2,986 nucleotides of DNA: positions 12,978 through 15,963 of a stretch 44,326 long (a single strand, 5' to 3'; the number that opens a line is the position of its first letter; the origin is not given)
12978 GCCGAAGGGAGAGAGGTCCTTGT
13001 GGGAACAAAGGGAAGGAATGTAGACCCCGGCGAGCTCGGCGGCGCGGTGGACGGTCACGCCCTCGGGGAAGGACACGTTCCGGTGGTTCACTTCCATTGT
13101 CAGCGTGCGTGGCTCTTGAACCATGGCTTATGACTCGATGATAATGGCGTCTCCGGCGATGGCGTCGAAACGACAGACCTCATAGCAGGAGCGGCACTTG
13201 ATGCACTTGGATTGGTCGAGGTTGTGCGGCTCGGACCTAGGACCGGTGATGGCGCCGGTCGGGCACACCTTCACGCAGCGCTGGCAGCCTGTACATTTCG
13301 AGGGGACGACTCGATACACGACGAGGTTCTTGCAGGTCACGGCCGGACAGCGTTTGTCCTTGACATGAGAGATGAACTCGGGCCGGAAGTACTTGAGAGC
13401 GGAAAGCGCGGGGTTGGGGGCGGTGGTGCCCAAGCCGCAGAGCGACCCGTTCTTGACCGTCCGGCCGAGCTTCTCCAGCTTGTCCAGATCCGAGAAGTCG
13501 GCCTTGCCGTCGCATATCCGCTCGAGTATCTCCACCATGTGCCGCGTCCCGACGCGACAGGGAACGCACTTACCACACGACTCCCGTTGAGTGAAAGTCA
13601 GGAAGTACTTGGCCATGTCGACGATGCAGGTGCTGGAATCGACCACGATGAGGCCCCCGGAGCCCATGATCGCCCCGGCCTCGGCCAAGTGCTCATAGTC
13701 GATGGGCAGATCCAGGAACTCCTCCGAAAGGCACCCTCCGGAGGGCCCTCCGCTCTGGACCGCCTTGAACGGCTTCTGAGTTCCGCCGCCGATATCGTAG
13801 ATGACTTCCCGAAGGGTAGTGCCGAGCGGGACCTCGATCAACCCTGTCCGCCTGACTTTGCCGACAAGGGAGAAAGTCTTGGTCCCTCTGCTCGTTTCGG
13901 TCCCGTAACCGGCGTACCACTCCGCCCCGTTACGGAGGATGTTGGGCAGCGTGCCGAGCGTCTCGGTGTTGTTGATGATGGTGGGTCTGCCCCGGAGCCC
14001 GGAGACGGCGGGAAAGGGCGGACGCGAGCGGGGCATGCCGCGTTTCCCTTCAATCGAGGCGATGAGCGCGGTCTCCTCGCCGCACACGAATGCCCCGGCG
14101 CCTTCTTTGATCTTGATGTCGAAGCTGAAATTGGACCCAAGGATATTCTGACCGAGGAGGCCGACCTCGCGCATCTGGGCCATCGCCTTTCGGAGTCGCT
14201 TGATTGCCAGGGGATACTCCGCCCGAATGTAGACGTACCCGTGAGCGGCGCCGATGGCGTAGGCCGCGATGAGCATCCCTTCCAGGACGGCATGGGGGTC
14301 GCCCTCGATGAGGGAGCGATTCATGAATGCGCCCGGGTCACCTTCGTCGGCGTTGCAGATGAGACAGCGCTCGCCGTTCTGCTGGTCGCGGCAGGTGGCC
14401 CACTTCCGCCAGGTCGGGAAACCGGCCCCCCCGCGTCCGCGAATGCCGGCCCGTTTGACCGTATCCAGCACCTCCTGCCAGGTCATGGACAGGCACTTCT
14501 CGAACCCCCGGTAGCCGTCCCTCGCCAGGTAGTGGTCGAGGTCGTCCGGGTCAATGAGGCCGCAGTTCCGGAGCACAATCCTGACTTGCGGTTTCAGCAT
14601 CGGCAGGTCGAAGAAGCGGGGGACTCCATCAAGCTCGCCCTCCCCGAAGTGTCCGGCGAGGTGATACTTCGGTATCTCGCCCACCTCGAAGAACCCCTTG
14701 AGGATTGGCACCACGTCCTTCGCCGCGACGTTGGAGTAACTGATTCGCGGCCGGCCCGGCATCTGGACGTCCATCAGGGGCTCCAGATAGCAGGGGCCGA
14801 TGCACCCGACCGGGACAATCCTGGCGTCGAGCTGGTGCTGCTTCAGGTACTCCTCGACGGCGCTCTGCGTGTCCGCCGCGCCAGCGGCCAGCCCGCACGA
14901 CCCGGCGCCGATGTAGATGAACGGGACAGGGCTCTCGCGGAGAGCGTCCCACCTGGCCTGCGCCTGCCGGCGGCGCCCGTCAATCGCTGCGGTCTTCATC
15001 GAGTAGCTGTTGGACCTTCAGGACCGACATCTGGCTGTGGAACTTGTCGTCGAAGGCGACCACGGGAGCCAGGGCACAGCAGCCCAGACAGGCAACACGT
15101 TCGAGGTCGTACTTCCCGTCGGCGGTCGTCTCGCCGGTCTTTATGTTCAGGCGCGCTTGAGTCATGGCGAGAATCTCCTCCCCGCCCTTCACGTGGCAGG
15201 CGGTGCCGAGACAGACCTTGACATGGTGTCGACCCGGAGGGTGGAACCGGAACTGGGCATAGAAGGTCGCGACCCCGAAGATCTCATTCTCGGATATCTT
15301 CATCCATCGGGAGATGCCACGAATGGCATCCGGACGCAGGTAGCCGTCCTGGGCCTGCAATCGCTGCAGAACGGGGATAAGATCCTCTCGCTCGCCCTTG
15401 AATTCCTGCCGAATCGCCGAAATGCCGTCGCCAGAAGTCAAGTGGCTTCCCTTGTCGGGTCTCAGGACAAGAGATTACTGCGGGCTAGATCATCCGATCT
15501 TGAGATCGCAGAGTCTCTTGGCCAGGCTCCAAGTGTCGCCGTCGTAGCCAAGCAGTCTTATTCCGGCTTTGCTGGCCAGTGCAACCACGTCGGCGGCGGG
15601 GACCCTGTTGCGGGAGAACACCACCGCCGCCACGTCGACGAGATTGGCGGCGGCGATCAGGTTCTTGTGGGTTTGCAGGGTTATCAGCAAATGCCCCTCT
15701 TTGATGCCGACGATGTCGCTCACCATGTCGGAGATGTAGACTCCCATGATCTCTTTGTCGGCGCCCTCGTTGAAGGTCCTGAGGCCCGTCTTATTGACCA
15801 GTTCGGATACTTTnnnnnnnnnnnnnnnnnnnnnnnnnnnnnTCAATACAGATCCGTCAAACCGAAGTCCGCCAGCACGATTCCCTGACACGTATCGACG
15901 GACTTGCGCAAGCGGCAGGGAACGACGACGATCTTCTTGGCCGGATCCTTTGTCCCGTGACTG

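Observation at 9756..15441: NuoE/F/G-like trio and NfnA/B-like pair in one operon: candidate five-subunit bifurcating NAD(P)H/ferredoxin enzyme with no hydrogenase or formate dehydrogenase catalytic subunit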

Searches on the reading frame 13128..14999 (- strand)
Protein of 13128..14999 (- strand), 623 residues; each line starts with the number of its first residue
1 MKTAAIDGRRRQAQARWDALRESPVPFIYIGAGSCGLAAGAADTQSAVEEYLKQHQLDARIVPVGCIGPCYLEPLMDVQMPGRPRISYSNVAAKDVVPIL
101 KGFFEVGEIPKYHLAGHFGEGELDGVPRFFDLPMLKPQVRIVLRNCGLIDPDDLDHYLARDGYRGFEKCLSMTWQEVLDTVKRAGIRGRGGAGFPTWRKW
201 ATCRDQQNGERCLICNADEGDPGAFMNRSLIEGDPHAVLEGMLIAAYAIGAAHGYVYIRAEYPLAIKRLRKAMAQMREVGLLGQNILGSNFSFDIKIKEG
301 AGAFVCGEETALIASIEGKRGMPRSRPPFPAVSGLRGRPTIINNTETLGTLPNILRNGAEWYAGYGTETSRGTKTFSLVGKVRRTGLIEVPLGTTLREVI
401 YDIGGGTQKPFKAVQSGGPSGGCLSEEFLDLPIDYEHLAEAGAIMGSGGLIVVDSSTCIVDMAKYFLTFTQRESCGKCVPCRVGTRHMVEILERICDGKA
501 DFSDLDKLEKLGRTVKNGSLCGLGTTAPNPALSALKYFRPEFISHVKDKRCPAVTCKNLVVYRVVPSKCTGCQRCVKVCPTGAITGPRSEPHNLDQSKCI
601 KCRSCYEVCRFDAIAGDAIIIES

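Call 3: search_protein_families(library=pfam, proteins=[window:13128-14999:-], max_evalue=0.001)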
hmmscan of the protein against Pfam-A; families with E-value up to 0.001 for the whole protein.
window:13128-14999:- (623 aa): 12 families
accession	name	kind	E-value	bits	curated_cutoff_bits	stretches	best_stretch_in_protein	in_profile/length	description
PF01512.22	Complex1_51K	-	4.3e-47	160.2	31.2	1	181-351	1-148/150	Nuo51 FMN-binding domain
PF10589.14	NADH_4Fe-4S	-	2.4e-32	111.1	23.5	1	461-545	1-85/85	NADH-ubiquinone oxidoreductase-F iron-sulfur binding region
PF00037.32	Fer4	-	1.7e-13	50.2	21.1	2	563-585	2-24/24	4Fe-4S binding domain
PF12837.12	Fer4_6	-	4.7e-09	36.2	25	1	564-584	4-24/24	4Fe-4S binding domain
PF12838.12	Fer4_7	-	5e-09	36.9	27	2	568-613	1-52/52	4Fe-4S dicluster domain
PF13237.11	Fer4_10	-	1.1e-08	35.3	25.5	1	565-609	5-52/53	4Fe-4S dicluster domain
PF13187.11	Fer4_9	-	3.6e-08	33.7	27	1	568-613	1-51/52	4Fe-4S dicluster domain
PF10531.15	SLBB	-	7.3e-08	32.6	27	1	377-422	3-53/55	SLBB domain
PF14697.11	Fer4_21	-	1.9e-06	28.4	35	1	552-584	24-57/59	4Fe-4S dicluster domain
PF12797.12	Fer4_2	-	2e-05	24.7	24.5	1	564-581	5-22/22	4Fe-4S binding domain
PF13484.11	Fer4_16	-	3.1e-05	25.1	30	1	568-588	1-21/66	4Fe-4S double cluster binding domain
PF12800.12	Fer4_4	-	0.00027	21.5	24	0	566-582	1-17/17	4Fe-4S binding domain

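Call 5: search_protein_families(library=ncbifam, proteins=[window:13128-14999:-], max_evalue=0.00001)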
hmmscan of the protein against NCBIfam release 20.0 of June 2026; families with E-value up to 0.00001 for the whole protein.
window:13128-14999:- (623 aa): 16 families
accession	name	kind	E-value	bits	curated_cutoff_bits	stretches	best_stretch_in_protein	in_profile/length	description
TIGR01959.1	nuoF_fam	equivalog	9.7e-140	465.6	558.65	1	151-546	11-410/410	NADH-quinone oxidoreductase subunit NuoF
NF008436.0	PRK11278.1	equivalog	2.2e-113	379.5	749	1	151-550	24-430/448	NADH-quinone oxidoreductase subunit NuoF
NF010120.0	PRK13596.1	equivalog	2.8e-108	362.2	389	1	135-550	2-421/433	NADH-quinone oxidoreductase subunit NuoF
TIGR04481.1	PR_assoc_PrdC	equivalog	2.4e-16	59.6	490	1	174-422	73-286/425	proline reductase-associated electron transfer protein PrdC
TIGR01945.1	rnfC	subfamily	7.1e-15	54.5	245.95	1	146-276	96-221/435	RnfABCDGE type electron transport complex subunit C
NF003454.1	PRK05035.1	equivalog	1.1e-12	47.2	345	1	145-276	97-222/556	electron transport complex subunit RsxC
TIGR01944.1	rnfB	subfamily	3.5e-09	36.5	68.7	1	560-615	106-161/190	RnfABCDGE type electron transport complex subunit B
TIGR02700.1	flavo_MJ0208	hypoth_equivalog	8.3e-08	31.8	251.35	1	558-617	139-197/234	dihydromethanopterin reductase (acceptor)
NF038196.1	ferrodoxin_EFR1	subfamily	1.7e-07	31.5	75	1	565-615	182-230/242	EFR1 family ferrodoxin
NF040864.1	HgcB_ferredoxin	equivalog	2.2e-07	30.6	99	1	557-615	4-62/93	mercury methylation ferredoxin HgcB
NF058577.1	FdxA_fam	equivalog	5e-07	29.8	65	1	565-613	5-52/52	4Fe-4S ferredoxin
NF043039.1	HgcAB_like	equivalog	7.6e-07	29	285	1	563-614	296-349/350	HgcAB-like fusion protein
TIGR04105.1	FeFe_hydrog_B1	subfamily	8.5e-07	28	450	1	564-615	108-160/462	monomeric [FeFe] hydrogenase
NF043069.1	T4HPD_activ_SAM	equivalog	3.1e-06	26.8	425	1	566-613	50-96/299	trans-4-hydroxy-L-proline dehydratase activase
TIGR03294.1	FrhG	equivalog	6.7e-06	26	245.5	1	555-613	161-219/228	coenzyme F420 hydrogenase subunit gamma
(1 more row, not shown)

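Call 26: search_solved_structures(query=window:13128-14999:-, max_evalue=1e-60, show_alignments=3)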
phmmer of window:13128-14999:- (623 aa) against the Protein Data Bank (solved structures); distinct sequences matched with E-value up to 1e-60: 61 (the best 60 are shown).
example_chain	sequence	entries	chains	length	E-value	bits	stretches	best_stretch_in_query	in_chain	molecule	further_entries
9bov_B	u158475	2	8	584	9.1e-228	761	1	28-614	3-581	NADH dehydrogenase (Quinone)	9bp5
8oh5_B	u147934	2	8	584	4.2e-217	725.7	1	29-615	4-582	NAD-reducing hydrogenase subunit HoxF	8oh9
9n5u_B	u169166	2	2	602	3.9e-216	722.5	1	25-614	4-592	NfnB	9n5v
7t2r_B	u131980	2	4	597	1.5e-215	720.6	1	33-614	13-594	NiFe hydrogenase subunit B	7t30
7q4v_B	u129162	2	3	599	3.7e-203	679.7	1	33-615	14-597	Iron hydrogenase HydB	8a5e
8a6t_B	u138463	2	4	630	8.8e-198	661.9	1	58-614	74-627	Electron bifurcating hydrogenase subunit HydB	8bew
7p5h_B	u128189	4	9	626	1e-192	645.2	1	27-614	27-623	Fe-hydrogenase, subunit beta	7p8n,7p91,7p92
7q4w_B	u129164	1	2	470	8.2e-191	638.9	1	154-615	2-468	Iron hydrogenase HydB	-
9mqx_B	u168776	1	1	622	6.7e-170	569.8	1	11-616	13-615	NADH:ubiquinone oxidoreductase, NADH-binding (51 kD) subunit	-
6vw7_B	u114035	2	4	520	2.6e-128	432.4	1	27-542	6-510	NAD-dependent formate dehydrogenase beta subunit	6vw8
2fug_1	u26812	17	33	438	3.3e-114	385.8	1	151-550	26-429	NADH-quinone oxidoreductase chain 1 | NADH-QUINONE OXIDOREDUCTASE SUBUNIT 1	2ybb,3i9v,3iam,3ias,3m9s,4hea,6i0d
6tg9_B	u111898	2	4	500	5e-109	368.7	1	61-542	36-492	Formate dehydrogenase subunit beta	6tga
6hl2_B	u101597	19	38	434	9.5e-107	361.1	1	151-545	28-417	NADH-quinone oxidoreductase subunit F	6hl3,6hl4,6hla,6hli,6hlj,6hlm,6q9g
7q5y_C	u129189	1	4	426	1e-106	361.1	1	151-545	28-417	NADH-quinone oxidoreductase subunit F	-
8e9g_F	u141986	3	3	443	1.3e-106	360.8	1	149-552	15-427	NADH-quinone oxidoreductase subunit F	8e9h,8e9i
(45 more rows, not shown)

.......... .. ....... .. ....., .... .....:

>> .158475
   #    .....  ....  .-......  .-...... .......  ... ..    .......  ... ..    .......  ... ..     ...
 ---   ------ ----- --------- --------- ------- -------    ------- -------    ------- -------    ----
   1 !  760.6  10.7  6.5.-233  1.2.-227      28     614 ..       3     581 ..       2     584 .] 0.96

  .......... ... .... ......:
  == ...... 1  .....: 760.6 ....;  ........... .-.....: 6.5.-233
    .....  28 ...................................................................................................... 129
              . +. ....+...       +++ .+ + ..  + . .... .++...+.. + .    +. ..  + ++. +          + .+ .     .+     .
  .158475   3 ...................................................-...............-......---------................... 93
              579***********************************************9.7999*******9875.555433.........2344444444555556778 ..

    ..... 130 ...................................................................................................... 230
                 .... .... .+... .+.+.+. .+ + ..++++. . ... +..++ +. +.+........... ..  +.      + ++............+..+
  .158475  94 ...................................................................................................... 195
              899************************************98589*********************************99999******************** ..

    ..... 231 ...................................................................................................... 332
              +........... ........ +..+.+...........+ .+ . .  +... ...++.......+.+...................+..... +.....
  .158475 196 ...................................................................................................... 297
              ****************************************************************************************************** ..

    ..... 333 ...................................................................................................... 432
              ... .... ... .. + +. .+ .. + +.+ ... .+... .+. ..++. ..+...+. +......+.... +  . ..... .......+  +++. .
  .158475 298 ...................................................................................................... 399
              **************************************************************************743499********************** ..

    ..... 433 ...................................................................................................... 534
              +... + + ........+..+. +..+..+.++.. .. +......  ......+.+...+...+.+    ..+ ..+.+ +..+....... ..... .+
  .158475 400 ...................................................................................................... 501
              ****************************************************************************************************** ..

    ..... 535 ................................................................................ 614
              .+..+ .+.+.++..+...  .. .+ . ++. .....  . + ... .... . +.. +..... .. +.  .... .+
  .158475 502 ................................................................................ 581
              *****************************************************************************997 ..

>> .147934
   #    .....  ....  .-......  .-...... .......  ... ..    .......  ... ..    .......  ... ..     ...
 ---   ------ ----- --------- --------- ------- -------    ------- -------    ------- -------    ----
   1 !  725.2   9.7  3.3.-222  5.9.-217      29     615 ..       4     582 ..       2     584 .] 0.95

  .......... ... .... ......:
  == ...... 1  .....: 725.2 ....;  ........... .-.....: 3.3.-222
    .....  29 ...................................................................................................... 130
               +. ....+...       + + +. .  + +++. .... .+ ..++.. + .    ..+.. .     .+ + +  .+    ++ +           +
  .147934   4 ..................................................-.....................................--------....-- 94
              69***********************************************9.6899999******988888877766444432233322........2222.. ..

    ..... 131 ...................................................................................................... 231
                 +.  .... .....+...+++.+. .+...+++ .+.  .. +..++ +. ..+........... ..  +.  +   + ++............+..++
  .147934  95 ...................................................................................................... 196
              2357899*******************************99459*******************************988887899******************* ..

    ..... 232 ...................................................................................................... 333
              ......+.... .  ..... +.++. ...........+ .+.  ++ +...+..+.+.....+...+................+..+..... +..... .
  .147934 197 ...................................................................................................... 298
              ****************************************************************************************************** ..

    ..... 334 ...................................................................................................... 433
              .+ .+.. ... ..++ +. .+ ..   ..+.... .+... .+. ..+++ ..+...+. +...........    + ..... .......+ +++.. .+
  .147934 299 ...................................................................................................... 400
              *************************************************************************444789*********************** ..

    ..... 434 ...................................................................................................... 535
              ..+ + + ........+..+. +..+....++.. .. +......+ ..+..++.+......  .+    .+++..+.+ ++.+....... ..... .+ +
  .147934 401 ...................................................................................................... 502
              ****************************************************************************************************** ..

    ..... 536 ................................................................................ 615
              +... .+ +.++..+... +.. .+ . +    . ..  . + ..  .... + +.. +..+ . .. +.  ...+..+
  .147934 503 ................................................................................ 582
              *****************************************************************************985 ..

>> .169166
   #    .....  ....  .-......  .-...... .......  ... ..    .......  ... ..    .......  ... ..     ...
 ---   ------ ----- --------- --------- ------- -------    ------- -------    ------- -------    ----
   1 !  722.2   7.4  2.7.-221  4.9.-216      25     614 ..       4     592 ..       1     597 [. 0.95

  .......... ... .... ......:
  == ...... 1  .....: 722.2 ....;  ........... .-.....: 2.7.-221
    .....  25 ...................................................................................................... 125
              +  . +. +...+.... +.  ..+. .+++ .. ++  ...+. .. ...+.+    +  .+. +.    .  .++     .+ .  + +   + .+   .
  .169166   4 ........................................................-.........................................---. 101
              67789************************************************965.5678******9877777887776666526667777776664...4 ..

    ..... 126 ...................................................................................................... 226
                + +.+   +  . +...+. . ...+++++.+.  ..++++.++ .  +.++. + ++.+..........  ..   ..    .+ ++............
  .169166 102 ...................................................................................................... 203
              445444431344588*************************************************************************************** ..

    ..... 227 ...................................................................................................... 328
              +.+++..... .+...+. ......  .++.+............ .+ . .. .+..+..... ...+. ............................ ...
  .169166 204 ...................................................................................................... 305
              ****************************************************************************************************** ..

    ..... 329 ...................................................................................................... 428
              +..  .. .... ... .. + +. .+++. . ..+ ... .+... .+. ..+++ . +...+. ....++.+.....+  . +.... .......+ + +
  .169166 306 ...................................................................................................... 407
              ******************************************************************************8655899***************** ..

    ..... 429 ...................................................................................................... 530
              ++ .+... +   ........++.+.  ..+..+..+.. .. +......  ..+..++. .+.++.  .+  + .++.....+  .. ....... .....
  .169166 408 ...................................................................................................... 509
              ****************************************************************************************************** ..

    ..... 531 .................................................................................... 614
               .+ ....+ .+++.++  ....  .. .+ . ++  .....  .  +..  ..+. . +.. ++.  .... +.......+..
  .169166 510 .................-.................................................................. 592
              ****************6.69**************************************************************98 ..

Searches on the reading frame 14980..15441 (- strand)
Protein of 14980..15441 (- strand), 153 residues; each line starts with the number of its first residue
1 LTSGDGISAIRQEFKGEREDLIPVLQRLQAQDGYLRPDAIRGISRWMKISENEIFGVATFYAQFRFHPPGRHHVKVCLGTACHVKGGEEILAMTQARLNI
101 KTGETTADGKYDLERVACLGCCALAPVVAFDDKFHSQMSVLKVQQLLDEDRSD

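Call 3: search_protein_families(library=pfam, proteins=[window:14980-15441:-], max_evalue=0.001)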
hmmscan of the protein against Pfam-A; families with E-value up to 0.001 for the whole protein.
window:14980-15441:- (153 aa): 1 family
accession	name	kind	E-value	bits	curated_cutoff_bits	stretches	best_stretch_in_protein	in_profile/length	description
PF01257.25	2Fe-2S_thioredx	-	2e-46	157.9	24.8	1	9-149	3-143/145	Thioredoxin-like [2Fe-2S] ferredoxin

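Call 5: search_protein_families(library=ncbifam, proteins=[window:14980-15441:-], max_evalue=0.00001)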
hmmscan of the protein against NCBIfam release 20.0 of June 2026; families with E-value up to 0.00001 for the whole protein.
window:14980-15441:- (153 aa): 9 families
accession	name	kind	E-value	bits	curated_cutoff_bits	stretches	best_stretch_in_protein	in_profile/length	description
NF005722.0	PRK07539.1-2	equivalog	4.5e-43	147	141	1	7-149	13-155/157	NADH-quinone oxidoreductase subunit NuoE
NF004638.0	PRK05988.1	equivalog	3e-37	127.9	198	1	8-150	15-157/159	formate dehydrogenase subunit gamma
NF005747.0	PRK07571.1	equivalog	3.8e-37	127.6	224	1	15-145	33-163/173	bidirectional hydrogenase complex protein HoxE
TIGR01958.1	nuoE_fam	subfamily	2.1e-36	125.3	142.4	1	15-149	12-146/148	NADH-quinone oxidoreductase subunit NuoE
NF005721.0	PRK07539.1-1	equivalog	8e-34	117.2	308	1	16-152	43-179/292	NADH-quinone oxidoreductase subunit NuoE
NF005725.0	PRK07539.1-5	equivalog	1.1e-31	109.9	220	1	17-149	37-170/174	NADH-quinone oxidoreductase subunit NuoE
NF005724.0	PRK07539.1-4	equivalog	1.1e-27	97.4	280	1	20-149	41-171/240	NADH-quinone oxidoreductase subunit NuoE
NF009040.0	PRK12373.1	equivalog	1.9e-25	90.5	514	1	20-149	38-168/400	NADH-quinone oxidoreductase subunit E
NF005723.0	PRK07539.1-3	equivalog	9.5e-24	84.1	226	1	23-149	28-155/158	NADH-quinone oxidoreductase subunit NuoE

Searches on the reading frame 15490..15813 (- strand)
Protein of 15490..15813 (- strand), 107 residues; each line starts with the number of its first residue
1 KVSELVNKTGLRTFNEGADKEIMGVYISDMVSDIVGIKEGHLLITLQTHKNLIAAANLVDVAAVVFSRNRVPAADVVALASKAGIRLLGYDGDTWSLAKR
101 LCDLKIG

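Call 61: search_protein_families(library=pfam, proteins=[window:15490-15813:-], max_evalue=1)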
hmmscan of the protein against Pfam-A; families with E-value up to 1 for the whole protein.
window:15490-15813:- (107 aa): 2 families
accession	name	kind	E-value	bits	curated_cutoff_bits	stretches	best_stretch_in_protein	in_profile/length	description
PF07085.17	DRTGG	-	0.00033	20.9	25.2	1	36-101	37-102/105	DRTGG domain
PF02603.21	Hpr_kinase_N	-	0.012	16.1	24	1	34-101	52-121/125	HPr Serine kinase N terminus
